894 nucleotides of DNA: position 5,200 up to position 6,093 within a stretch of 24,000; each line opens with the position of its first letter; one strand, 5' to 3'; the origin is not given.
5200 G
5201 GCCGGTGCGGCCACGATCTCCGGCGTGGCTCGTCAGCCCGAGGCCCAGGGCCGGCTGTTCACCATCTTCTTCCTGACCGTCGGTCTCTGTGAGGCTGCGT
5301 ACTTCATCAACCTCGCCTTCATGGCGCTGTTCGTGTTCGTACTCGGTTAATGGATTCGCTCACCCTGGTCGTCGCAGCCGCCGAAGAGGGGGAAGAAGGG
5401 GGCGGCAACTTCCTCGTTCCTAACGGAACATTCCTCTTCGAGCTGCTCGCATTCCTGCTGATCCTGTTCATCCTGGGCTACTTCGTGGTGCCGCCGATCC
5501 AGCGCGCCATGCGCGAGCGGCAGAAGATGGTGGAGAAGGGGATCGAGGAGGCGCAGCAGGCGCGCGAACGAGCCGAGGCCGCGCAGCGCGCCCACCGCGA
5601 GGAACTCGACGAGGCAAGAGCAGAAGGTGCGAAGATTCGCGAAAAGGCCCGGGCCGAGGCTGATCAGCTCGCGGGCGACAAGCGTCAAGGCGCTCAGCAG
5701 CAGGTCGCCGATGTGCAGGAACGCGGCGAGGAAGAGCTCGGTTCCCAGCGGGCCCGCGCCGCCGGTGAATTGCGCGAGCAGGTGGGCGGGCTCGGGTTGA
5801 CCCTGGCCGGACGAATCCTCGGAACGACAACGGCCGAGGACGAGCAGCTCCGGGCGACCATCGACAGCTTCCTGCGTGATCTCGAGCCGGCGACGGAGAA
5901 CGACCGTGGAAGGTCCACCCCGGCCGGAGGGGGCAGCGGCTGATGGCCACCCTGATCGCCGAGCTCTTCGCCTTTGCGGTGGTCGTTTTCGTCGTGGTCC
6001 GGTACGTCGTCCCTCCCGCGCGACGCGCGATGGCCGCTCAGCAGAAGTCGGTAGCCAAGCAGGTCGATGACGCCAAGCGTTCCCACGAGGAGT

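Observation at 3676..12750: F1Fo ATP synthase genes split into two convergent blocks; the canonical atpIBEFHAGDC order is broken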

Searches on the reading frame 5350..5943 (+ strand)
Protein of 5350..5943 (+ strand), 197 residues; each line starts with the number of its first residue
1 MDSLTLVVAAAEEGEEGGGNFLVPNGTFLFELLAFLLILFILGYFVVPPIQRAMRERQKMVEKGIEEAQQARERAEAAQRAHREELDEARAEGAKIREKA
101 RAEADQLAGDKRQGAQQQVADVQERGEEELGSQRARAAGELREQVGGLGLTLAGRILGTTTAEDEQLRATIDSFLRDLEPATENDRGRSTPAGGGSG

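Call 3: search_protein_families(library=pfam, proteins=[window:5350-5943:+], max_evalue=0.01)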
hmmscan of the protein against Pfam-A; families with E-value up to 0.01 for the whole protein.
window:5350-5943:+ (197 aa): 1 family
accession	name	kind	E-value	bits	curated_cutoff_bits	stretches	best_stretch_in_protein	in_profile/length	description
PF00430.23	ATP-synt_B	-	7.8e-29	100.9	28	1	27-157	1-131/132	ATP synthase B/B' CF(0)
